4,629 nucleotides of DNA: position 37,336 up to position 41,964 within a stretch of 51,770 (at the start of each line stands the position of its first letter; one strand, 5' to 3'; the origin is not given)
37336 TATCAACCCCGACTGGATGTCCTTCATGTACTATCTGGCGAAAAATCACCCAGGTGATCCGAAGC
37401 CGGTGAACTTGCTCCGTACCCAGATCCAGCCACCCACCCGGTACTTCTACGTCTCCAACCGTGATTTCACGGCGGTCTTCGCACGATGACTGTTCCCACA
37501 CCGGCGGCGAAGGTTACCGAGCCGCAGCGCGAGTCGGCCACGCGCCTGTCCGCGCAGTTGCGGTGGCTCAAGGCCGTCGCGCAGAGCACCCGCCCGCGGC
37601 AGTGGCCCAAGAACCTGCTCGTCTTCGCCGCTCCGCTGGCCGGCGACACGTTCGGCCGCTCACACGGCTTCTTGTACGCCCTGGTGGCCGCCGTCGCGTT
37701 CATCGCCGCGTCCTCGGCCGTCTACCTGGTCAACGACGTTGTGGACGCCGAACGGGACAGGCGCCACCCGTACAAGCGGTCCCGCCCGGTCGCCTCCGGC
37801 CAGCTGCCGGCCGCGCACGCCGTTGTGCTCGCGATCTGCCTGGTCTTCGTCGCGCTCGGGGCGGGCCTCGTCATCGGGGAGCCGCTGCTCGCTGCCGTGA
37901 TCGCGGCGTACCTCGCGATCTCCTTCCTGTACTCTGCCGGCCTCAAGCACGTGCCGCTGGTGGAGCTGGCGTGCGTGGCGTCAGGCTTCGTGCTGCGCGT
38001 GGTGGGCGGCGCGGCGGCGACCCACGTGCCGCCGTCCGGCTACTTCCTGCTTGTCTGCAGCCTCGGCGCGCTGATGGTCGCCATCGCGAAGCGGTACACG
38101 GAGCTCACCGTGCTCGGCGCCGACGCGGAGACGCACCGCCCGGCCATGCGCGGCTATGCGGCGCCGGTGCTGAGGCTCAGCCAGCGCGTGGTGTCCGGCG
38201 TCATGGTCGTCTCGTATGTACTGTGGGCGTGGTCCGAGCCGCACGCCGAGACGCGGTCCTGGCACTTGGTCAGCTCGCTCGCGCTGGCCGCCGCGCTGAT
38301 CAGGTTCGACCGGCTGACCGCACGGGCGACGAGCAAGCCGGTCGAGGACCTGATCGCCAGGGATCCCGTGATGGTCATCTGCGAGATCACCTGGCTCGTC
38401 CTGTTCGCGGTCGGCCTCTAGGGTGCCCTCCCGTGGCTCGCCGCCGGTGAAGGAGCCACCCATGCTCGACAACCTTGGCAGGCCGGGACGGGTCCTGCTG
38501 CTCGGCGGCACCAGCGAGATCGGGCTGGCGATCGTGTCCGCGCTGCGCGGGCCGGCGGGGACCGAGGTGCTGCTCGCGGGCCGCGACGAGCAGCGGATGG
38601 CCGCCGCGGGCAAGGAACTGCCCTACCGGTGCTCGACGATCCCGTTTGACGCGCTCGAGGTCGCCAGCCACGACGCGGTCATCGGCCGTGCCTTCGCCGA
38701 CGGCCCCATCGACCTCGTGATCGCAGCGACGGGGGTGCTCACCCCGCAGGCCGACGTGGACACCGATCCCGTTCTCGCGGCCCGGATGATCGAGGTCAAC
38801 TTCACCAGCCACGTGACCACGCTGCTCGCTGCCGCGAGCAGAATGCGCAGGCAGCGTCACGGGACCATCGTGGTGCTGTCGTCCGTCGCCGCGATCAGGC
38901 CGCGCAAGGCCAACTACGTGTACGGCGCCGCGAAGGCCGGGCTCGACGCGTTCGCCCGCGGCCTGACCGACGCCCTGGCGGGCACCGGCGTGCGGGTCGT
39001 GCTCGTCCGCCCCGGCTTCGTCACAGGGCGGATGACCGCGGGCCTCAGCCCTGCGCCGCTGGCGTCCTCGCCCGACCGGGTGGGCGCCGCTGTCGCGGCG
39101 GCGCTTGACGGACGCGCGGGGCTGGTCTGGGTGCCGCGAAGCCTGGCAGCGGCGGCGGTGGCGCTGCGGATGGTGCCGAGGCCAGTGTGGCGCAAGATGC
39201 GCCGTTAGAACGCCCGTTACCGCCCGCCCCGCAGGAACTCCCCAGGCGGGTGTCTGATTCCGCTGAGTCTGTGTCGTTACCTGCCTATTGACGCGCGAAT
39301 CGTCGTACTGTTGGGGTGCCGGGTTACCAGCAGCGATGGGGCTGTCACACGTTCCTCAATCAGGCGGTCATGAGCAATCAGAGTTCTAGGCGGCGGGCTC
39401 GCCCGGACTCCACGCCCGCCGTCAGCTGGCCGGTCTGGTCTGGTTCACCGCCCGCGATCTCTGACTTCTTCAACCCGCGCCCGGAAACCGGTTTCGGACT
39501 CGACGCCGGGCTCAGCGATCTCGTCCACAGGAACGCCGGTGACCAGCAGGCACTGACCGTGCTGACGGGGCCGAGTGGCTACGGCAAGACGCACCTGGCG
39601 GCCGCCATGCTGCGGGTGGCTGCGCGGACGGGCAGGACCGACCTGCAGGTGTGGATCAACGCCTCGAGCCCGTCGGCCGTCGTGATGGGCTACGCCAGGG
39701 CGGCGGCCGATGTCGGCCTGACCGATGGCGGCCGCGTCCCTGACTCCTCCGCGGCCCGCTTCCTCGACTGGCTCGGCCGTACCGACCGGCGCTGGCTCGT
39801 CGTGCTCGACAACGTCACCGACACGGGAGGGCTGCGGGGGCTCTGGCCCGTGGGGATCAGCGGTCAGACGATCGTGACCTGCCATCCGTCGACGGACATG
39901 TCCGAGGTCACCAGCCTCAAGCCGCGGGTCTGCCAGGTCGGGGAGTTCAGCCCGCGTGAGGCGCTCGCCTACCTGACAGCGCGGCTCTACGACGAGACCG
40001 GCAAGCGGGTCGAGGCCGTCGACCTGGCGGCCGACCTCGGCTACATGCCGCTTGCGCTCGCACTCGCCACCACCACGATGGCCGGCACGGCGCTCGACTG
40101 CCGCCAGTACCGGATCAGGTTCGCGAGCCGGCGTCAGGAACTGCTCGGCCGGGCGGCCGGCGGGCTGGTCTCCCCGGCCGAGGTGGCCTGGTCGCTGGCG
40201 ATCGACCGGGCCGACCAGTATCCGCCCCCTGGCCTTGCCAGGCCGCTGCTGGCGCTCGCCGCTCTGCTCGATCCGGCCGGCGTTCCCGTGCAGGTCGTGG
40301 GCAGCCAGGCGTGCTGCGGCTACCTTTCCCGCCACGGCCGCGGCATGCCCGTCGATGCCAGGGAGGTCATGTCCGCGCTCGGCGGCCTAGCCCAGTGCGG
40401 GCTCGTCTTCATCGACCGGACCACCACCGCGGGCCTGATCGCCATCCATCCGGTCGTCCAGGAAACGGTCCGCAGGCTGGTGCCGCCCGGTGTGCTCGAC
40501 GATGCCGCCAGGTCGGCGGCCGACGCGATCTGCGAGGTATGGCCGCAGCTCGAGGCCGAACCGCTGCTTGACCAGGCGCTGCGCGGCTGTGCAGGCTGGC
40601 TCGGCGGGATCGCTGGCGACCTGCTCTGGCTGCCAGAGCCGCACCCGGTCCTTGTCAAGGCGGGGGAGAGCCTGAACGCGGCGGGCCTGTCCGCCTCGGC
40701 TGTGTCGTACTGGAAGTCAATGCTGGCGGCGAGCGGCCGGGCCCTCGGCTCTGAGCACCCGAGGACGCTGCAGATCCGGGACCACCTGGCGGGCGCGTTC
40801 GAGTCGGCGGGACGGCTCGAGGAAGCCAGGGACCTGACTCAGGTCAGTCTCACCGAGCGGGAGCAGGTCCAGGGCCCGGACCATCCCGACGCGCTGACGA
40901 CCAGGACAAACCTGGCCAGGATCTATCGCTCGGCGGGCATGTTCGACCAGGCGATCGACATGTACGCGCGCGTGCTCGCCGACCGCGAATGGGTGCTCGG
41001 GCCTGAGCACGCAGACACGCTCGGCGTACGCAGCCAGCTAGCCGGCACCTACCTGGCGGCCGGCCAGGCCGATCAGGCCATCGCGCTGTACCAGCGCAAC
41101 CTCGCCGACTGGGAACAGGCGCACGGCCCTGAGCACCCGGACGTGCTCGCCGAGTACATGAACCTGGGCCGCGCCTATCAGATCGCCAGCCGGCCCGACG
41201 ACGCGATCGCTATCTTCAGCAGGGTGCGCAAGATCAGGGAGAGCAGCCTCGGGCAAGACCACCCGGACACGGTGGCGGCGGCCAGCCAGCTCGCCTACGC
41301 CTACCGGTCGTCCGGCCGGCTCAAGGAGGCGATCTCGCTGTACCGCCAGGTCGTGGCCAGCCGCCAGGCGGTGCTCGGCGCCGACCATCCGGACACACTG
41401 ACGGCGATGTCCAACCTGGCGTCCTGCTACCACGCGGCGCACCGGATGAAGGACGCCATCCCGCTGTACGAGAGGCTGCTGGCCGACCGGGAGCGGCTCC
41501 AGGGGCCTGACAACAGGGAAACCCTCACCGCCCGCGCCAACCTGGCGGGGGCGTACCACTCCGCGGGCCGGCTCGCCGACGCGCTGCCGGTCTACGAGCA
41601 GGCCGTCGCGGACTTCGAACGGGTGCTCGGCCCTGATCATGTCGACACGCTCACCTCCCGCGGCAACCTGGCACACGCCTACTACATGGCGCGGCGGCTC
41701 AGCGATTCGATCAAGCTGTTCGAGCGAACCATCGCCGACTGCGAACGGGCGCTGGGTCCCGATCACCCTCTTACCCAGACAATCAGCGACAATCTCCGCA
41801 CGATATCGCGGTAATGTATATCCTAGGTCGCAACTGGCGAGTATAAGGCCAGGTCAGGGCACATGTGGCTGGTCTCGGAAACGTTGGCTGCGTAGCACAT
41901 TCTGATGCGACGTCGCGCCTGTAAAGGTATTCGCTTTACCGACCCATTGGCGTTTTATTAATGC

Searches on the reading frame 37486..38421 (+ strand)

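Call 64: search_protein_families(library=pfam, max_evalue=0.00001, proteins=[window:37486-38421:+])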
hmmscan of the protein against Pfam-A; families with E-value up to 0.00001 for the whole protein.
window:37486-38421:+ (311 aa): 1 family
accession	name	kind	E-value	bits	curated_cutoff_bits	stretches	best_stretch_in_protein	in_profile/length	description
PF01040.23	UbiA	-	1.4e-24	87.2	34.2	1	60-275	17-229/250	UbiA prenyltransferase family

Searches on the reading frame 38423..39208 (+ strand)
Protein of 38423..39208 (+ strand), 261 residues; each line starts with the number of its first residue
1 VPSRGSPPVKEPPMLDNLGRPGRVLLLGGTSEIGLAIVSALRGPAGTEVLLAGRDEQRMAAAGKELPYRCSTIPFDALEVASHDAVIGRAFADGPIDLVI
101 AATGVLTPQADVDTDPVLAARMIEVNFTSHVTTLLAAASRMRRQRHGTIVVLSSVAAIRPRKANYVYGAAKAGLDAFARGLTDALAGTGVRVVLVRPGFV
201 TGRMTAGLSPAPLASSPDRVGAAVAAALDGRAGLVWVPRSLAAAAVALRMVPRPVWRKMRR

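Call 64: search_protein_families(library=pfam, max_evalue=0.00001, proteins=[window:38423-39208:+])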
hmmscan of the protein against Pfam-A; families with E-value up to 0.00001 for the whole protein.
window:38423-39208:+ (261 aa): 3 families
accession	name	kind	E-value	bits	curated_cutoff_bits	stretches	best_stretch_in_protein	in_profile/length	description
PF00106.31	adh_short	-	2.3e-30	106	26.6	1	24-208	3-190/195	short chain dehydrogenase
PF13561.12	adh_short_C2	-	2.6e-21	76.7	27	1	32-209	7-185/236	Enoyl-(Acyl carrier protein) reductase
PF08659.16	KR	-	1.5e-08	35.3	22.6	1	22-183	1-165/180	KR domain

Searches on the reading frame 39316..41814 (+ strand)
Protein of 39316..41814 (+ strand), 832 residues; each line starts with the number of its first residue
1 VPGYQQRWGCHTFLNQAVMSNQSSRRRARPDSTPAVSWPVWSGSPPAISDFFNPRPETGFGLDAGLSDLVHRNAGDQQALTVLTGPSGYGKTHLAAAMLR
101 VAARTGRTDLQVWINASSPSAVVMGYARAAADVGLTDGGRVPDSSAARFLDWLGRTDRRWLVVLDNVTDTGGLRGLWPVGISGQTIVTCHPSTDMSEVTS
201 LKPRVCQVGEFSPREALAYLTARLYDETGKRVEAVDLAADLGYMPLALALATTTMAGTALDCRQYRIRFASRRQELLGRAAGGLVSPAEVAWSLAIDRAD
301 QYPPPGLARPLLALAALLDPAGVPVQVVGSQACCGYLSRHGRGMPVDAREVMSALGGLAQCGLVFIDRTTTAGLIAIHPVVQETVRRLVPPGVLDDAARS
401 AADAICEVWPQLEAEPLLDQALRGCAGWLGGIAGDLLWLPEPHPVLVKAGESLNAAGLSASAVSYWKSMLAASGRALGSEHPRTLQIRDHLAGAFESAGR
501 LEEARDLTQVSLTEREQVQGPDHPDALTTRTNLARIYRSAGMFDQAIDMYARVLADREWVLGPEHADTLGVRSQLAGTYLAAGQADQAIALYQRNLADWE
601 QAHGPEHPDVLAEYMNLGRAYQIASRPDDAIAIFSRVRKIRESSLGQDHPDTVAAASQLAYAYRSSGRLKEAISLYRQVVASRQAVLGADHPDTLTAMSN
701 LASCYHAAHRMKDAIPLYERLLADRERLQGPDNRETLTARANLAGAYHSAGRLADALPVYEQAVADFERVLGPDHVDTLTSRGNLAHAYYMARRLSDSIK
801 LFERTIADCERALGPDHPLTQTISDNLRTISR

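Call 64: search_protein_families(library=pfam, max_evalue=0.00001, proteins=[window:39316-41814:+])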
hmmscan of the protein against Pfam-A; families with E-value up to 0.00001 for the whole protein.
window:39316-41814:+ (832 aa): 12 families
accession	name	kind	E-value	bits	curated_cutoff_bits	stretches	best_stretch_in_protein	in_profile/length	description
PF13424.12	TPR_12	-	1.2e-78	259.8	30.1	6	652-725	2-75/77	Tetratricopeptide repeat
PF13374.12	TPR_10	-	4.4e-72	236.7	27.5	5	652-693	1-42/42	Tetratricopeptide repeat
PF24885.1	TPR_NPHP3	-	4.2e-29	102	100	2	614-732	102-220/239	Nephrocystin-3 TPR domain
PF13176.12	TPR_7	-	6e-24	82.5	27.9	0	531-559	3-31/36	Tetratricopeptide repeat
PF00515.34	TPR_1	-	2.5e-20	71.8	27.8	0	531-554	5-28/34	Tetratricopeptide repeat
PF07719.23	TPR_2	-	5.6e-16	57.7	27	0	655-680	3-28/34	Tetratricopeptide repeat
PF14559.12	TPR_19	-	1.2e-15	58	25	0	666-724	4-54/68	Tetratricopeptide repeat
PF13432.12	TPR_16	-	3.7e-14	53.3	32.7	1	659-723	3-59/65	Tetratricopeptide repeat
PF13181.12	TPR_8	-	2.7e-10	40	25.7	0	658-681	6-29/34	Tetratricopeptide repeat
PF13428.12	TPR_14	-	5.9e-10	39.3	23.5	0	655-681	3-29/44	Tetratricopeptide repeat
PF17874.7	TPR_MalT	-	8.7e-08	32.3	45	0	614-691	43-118/336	MalT-like TPR region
PF13174.12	TPR_6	-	9.6e-07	29.5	26.3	0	532-555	5-28/33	Tetratricopeptide repeat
